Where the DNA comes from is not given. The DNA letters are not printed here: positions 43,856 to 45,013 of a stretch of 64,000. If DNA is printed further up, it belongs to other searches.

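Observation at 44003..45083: Translationally coupled small ORF plus HNH-domain protein of unknown family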

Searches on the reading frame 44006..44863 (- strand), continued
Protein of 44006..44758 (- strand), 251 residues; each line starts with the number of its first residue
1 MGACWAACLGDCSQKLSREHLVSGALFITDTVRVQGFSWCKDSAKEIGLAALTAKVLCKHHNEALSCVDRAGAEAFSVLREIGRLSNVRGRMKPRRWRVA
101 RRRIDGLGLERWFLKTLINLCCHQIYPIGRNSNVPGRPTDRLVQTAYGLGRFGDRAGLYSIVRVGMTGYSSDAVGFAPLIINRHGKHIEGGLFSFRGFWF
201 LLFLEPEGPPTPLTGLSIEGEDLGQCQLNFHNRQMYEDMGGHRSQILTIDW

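Call 41: search_dna_similar(query=window:44006-44758:-, collection=plasmids, mode=protein, max_evalue=0.001)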
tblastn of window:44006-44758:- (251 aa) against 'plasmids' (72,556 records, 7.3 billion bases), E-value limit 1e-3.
Records with a match: 15; places in all: 15; records where one place covers at least 80% of the query: 11.
Best place of each record, by identity: <60% 15.
By first word of the organism name: Bradyrhizobium 9; Rhodococcus 3; Mycobacterium 2; Granulicella 1.
By predicted mobility (MOB-suite, as given by PLSDB): conjugative 9; non-mobilizable 5; mobilizable 1.
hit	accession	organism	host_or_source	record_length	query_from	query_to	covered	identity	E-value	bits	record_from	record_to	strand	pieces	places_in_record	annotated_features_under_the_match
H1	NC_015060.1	Granulicella tundricola MP5ACTX9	-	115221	1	206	82%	38.6%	5e-36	142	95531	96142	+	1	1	hypothetical protein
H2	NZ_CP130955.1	Rhodococcus opacus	cell culture,Sod-podzolic soil ...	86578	4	204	80%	29.6%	3e-4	49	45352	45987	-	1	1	hypothetical protein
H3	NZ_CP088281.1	Bradyrhizobium barranii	Glycine max cv. AC Glengarry,cell ...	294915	4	204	80%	26.5%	1e-5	54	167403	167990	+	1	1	hypothetical protein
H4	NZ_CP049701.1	Bradyrhizobium barranii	Glycine max cv. AC Glengarry,cell ...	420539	4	204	80%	26.5%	1e-5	54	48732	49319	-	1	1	hypothetical protein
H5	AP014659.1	Bradyrhizobium diazoefficiens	-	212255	4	204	80%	26.5%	1e-5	53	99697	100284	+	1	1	putative uncharacterized protein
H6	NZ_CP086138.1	Bradyrhizobium barranii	Glycine max cv. AC Orford,Cell ...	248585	4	204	80%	26.5%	1e-5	53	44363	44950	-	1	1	hypothetical protein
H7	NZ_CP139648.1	Bradyrhizobium japonicum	Glycine max,cell culture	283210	4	204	80%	26.5%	1e-5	53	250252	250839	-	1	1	hypothetical protein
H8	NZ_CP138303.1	Bradyrhizobium japonicum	Glycine max,cell culture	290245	4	204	80%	26.5%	1e-5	53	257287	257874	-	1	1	hypothetical protein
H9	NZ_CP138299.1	Bradyrhizobium japonicum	Glycine max,cell culture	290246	4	204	80%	26.5%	1e-5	53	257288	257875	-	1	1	hypothetical protein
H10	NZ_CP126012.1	Bradyrhizobium japonicum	Glycine max,soybean,root nodule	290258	4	204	80%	26.5%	1e-5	53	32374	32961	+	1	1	hypothetical protein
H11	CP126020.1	Bradyrhizobium japonicum USDA 123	Glycine max,soybean,root nodule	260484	4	204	80%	26.1%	3e-5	52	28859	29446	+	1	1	hypothetical protein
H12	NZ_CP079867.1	Mycobacterium sp. SMC-8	Homo sapiens,sputum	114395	4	117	45%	28.6%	1e-5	53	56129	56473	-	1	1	hypothetical protein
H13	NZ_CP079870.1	Mycobacterium sp. SMC-4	Homo sapiens,sputum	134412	4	117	45%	28.6%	1e-5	53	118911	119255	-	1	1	hypothetical protein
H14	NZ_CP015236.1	Rhodococcus fascians D188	Chrysanthemum x morifolium,Culture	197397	4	82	31%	32.1%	2e-6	56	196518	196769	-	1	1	none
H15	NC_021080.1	Rhodococcus fascians D188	-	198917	4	82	31%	32.1%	2e-6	56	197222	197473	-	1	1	hypothetical protein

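Call 42: search_dna_similar(query=window:44006-44758:-, collection=phages, mode=protein, max_evalue=0.001)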
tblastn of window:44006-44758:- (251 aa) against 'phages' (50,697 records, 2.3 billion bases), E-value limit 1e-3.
Records with a match: 3; places in all: 3; records where one place covers at least 80% of the query: 1.
Best place of each record, by identity: <60% 3.
By first word of the organism name: Mycobacterium 3.
By host as written in the record: Mycobacterium smegmatis mc#155 2; Mycobacterium smegmatis mc2155 1.
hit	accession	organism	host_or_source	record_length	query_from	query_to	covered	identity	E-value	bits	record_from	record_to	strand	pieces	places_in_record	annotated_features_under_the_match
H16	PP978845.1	Mycobacterium phage Mao1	Mycobacterium smegmatis mc2155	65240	4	205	80%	25.6%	9e-6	52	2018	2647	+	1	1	3: hypothetical protein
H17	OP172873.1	Mycobacterium phage Sejanus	Mycobacterium smegmatis mc#155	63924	4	76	29%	34.2%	2e-4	48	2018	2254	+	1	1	3: hypothetical protein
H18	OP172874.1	Mycobacterium phage Mask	Mycobacterium smegmatis mc#155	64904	4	76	29%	34.2%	2e-4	48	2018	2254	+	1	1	3: hypothetical protein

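Call 43: get_annotated_region(hit=H16, flank=4000)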
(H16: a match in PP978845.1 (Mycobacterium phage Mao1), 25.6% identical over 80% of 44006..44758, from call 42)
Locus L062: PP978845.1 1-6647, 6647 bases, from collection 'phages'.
description: Mycobacterium phage Mao1, complete genome.
organism: Mycobacterium phage Mao1 (NCBI taxid 3241780)
taxonomy: Viruses
host: Mycobacterium smegmatis mc2155; source: soil; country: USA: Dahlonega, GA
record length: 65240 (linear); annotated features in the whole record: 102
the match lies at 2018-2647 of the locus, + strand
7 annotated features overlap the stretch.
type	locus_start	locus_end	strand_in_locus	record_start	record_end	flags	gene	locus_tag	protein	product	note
CDS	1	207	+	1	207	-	1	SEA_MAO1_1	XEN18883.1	hypothetical protein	-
CDS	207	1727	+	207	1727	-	2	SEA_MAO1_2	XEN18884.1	terminase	-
CDS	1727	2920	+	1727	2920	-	3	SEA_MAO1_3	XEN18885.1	hypothetical protein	-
CDS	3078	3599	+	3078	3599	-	4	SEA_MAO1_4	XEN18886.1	DNA binding protein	-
CDS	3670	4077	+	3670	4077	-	5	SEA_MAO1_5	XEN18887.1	hypothetical protein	-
CDS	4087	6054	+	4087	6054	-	6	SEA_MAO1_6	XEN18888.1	portal protein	-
CDS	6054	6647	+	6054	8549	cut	7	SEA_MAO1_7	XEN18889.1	capsid maturation protease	-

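Call 44: get_annotated_region(hit=H1, flank=6000)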
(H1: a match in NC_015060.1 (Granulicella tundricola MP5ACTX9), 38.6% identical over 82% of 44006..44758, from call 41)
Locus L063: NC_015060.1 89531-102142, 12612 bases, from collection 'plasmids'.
description: Granulicella tundricola MP5ACTX9 plasmid pACIX905, complete sequence
organism: Granulicella tundricola MP5ACTX9 (NCBI taxid 1198114)
taxonomy: Bacteria; Acidobacteriota; Terriglobia; Terriglobales; Acidobacteriaceae; Granulicella; Granulicella tundricola; Granulicella tundricola MP5ACTX9
host: -; source: -; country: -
typing (MOB-suite, as given by PLSDB): conjugative; replicon rep_cluster_93; relaxase MOBF; mating-pair formation MPF_T
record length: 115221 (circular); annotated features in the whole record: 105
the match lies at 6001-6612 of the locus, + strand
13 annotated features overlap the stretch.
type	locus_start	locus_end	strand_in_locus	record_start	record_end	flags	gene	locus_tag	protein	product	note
CDS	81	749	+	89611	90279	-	-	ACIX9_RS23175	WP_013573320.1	hypothetical protein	-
CDS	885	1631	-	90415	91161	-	-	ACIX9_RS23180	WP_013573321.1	hypothetical protein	-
CDS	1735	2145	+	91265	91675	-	-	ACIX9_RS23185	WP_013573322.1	DUF4279 domain-containing protein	-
CDS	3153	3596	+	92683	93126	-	-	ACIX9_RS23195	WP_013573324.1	hypothetical protein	-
CDS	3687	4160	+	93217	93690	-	-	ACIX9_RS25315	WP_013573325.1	DUF2321 domain-containing protein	-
CDS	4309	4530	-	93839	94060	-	-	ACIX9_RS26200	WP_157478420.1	hypothetical protein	-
CDS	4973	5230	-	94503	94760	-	-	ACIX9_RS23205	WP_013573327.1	hypothetical protein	-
CDS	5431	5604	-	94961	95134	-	-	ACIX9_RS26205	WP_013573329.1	hypothetical protein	-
CDS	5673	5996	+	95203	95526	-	-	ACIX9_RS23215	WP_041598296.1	hypothetical protein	-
CDS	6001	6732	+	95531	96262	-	-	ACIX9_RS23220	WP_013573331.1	hypothetical protein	-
CDS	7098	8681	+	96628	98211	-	-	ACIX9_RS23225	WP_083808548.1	ISL3 family transposase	-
CDS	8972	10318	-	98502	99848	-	-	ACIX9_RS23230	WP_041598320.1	ISNCY family transposase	-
CDS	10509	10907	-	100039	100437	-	-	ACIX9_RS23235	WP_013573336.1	HU family DNA-binding protein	-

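Call 62: find_encoding_contigs(protein=P0047, flank=6000, max_places=1)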
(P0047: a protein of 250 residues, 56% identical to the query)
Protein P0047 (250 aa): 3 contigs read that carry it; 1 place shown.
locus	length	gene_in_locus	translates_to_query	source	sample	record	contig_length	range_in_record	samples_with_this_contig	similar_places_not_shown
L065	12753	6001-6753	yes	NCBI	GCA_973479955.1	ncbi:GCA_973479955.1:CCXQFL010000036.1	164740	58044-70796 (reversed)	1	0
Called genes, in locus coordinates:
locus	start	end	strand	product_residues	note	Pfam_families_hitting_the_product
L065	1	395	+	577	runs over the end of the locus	PF01555:N6_N4_Mtase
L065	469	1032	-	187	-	PF08332:CaMKII_AD (weak), PF13474:SnoaL_3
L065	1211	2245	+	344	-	PF01078:Mg_chelatase (faint), PF05496:RuvB_N, PF13191:AAA_16 (faint), PF20720:nSTAND3 (faint), PF00004:AAA, PF07728:AAA_5 (faint), PF17864:AAA_lid_4, PF05491:WHD_RuvB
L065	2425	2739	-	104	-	PF13451:zf_Tbcl, PF23477:zf_Tbcl_2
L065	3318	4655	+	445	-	PF00483:NTP_transferase, PF12804:NTP_transf_3 (weak), PF25247:LbH_GLGC (faint), PF24894:Hexapep_GlmU, PF25084:LbH_EIF2B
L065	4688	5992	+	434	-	PF03952:Enolase_N, PF00113:Enolase_C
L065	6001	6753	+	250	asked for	-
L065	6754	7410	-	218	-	PF13489:Methyltransf_23, PF01209:Ubie_methyltran, PF05175:MTS, PF08241:Methyltransf_11, PF08242:Methyltransf_12, PF13649:Methyltransf_25, PF13847:Methyltransf_31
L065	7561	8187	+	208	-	-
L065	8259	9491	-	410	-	PF04551:GcpE, PF26540:GcpE_C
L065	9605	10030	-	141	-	PF13560:HTH_31, PF01381:HTH_3, PF12844:HTH_19, PF13443:HTH_26 (weak)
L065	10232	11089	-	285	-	PF00990:GGDEF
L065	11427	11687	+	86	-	-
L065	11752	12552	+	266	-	-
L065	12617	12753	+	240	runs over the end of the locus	-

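Call 63: find_encoding_contigs(protein=P0060, flank=6000, max_places=1)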
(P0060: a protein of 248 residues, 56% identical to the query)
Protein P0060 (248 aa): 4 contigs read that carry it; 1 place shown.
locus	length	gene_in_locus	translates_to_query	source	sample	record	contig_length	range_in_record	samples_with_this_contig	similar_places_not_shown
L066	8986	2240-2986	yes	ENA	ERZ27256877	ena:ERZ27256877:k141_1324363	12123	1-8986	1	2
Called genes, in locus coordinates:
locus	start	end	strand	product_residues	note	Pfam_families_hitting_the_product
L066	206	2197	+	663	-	PF00270:DEAD (faint), PF04851:ResIII, PF17757:UvrB_inter, PF27431:UvrB_3rd, PF00271:Helicase_C, PF12344:UvrB, PF02151:UVR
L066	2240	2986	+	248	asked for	-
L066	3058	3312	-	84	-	PF10387:DUF2442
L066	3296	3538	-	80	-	PF13711:DUF4160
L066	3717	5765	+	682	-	PF01578:Cytochrom_C_asm, PF16327:CcmF_C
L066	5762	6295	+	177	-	PF03918:CcmH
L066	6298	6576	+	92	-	-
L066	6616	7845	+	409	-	PF13620:CarboxypepD_reg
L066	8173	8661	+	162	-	PF13664:DUF4149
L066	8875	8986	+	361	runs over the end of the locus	PF06071:YchF-GTPase_C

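Call 64: find_encoding_contigs(protein=P0025, flank=6000, max_places=1)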
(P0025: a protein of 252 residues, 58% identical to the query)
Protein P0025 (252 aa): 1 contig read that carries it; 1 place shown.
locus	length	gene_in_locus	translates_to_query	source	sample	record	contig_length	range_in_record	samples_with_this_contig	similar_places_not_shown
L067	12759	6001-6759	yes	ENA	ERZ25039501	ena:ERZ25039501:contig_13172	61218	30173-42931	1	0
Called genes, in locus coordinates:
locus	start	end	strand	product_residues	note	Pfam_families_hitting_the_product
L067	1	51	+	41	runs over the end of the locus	-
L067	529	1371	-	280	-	-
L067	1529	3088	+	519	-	PF01867:Cas_Cas1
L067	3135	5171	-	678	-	-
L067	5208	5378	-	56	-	-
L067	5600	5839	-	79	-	-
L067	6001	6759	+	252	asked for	-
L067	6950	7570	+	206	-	PF05724:TPMT, PF05175:MTS, PF13489:Methyltransf_23, PF01209:Ubie_methyltran, PF02353:CMAS, PF13847:Methyltransf_31, PF08241:Methyltransf_11, PF08242:Methyltransf_12, +2 more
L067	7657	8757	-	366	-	-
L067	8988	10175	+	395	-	PF00108:Thiolase_N, PF00109:ketoacyl-synt (faint), PF02803:Thiolase_C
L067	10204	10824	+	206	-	-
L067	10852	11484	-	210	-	PF17032:Zn_ribbon_15 (faint), PF13248:Zn_ribbon_3 (faint), PF12773:DZR, PF13240:Zn_Ribbon_1 (faint)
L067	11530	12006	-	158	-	-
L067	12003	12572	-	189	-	PF04542:Sigma70_r2, PF08281:Sigma70_r4_2, PF04545:Sigma70_r4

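Call 65: find_encoding_contigs(protein=P0012, flank=6000, max_places=1)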
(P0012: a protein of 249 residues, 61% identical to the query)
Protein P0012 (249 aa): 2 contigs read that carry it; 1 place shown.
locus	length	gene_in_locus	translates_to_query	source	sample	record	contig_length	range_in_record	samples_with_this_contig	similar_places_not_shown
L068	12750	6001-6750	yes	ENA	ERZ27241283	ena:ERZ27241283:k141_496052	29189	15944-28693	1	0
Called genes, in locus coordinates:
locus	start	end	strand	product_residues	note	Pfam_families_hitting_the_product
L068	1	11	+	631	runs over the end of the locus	PF01541:GIY-YIG, PF27096:UvrC_M, PF02151:UVR, PF22920:UvrC_RNaseH, PF08459:UvrC_RNaseH_dom, PF14520:HHH_5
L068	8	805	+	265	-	PF00106:adh_short, PF08659:KR, PF13561:adh_short_C2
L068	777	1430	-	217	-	-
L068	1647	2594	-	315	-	PF01869:BcrAD_BadFG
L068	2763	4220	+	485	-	PF00474:SSF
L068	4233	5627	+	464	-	PF00324:AA_permease, PF13520:AA_permease_2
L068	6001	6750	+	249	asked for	-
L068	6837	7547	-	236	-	-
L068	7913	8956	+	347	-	PF03544:TonB_C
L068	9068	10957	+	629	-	PF01435:Peptidase_M48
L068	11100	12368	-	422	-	PF00817:IMS, PF11798:IMS_HHH, PF21999:IMS_HHH_1, PF11799:IMS_C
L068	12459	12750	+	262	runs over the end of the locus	?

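Call 76: search_dna_similar(query=P0114, collection=plasmids, mode=protein, max_evalue=10, max_rows=40)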
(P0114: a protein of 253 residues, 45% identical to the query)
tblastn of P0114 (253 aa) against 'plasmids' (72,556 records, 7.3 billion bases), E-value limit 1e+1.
Records with a match: 19; places in all: 20; records where one place covers at least 80% of the query: 11.
Best place of each record, by identity: <60% 19.
By first word of the organism name: Bradyrhizobium 11; Rhodococcus 3; Mycobacterium 2; Granulicella 1; Mycolicibacterium 1; Bosea 1.
By predicted mobility (MOB-suite, as given by PLSDB): conjugative 12; non-mobilizable 5; mobilizable 2.
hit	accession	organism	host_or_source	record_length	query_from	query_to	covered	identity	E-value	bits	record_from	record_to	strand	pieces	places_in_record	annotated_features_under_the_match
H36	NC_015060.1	Granulicella tundricola MP5ACTX9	-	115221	1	249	98%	33.5%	4e-35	139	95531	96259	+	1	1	hypothetical protein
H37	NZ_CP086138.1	Bradyrhizobium barranii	Glycine max cv. AC Orford,Cell ...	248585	1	253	100%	27.9%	9e-16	84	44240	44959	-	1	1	hypothetical protein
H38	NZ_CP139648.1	Bradyrhizobium japonicum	Glycine max,cell culture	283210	1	253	100%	27.9%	9e-16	84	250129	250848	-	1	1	hypothetical protein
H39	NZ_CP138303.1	Bradyrhizobium japonicum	Glycine max,cell culture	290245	1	253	100%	27.9%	9e-16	84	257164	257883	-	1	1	hypothetical protein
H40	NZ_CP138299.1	Bradyrhizobium japonicum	Glycine max,cell culture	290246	1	253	100%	27.9%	9e-16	84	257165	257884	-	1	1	hypothetical protein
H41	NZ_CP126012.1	Bradyrhizobium japonicum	Glycine max,soybean,root nodule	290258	1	253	100%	27.9%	9e-16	84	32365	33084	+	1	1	hypothetical protein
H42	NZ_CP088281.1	Bradyrhizobium barranii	Glycine max cv. AC Glengarry,cell ...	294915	1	253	100%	27.9%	1e-15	83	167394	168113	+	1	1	hypothetical protein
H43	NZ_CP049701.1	Bradyrhizobium barranii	Glycine max cv. AC Glengarry,cell ...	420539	1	253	100%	27.9%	1e-15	83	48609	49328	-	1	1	hypothetical protein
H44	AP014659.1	Bradyrhizobium diazoefficiens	-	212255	1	253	100%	27.9%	1e-15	83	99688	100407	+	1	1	putative uncharacterized protein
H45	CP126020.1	Bradyrhizobium japonicum USDA 123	Glycine max,soybean,root nodule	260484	1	253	100%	27.5%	2e-15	83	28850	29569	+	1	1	hypothetical protein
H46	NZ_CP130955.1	Rhodococcus opacus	cell culture,Sod-podzolic soil ...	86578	3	202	79%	27.4%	6e-7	57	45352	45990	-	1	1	hypothetical protein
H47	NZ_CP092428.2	Mycolicibacterium rufum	-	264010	3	252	99%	21.8%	5e-3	45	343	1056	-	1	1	hypothetical protein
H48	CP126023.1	Bradyrhizobium japonicum USDA 135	Glycine max,soybean,root nodule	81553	53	253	79%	26.4%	7e-5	51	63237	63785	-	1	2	hypothetical protein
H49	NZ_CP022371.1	Bosea sp. AS-1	-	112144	1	129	51%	28.6%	2e-5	53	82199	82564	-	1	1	hypothetical protein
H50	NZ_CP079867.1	Mycobacterium sp. SMC-8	Homo sapiens,sputum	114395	1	117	46%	31.5%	5e-8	61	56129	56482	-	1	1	hypothetical protein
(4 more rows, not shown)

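Call 85: search_protein_families(library=pfam, proteins=[L062:1727-2917:+], max_evalue=10)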
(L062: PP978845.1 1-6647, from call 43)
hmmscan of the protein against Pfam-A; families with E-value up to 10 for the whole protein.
L062:1727-2917:+ (397 aa): 1 family
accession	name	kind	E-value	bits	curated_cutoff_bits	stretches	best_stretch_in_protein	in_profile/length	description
PF02810.21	SEC-C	-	1.9e-05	24.9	20.4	1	57-71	4-18/19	SEC-C motif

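Call 87: find_related_loci(query=A1, collection=viral_contigs, flank=4000)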
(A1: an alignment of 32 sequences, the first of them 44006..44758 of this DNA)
Query A1 (251 aa) in viral_contigs; peptide patterns used: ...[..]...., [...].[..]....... (x = any residue, [..] = any of these).
32 stretches matched a pattern, but none encodes a relative of the query by tblastn (E <= 1e-3).

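Call 88: get_annotated_region(hit=H17, flank=2500)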
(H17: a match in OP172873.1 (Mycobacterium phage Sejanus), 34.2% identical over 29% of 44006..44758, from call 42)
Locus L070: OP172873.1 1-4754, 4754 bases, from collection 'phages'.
description: Mycobacterium phage Sejanus, complete genome.
organism: Mycobacterium phage Sejanus (NCBI taxid 2974052)
taxonomy: Viruses; Duplodnaviria; Heunggongvirae; Uroviricota; Caudoviricetes
host: Mycobacterium smegmatis mc#155; source: soil; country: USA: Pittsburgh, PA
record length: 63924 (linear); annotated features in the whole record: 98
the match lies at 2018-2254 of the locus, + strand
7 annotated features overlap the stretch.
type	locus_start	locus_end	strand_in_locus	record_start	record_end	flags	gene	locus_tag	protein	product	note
CDS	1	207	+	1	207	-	1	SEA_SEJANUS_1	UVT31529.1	hypothetical protein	-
CDS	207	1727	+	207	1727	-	2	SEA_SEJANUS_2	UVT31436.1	terminase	-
CDS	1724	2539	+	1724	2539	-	3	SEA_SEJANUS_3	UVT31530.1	hypothetical protein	-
CDS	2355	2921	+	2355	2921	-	4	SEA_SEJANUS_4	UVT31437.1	hypothetical protein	-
CDS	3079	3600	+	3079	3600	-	5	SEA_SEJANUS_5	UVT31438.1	DNA binding protein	-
CDS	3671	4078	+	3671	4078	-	6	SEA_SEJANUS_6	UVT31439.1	hypothetical protein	-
CDS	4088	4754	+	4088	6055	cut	7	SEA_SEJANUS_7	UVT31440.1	portal protein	-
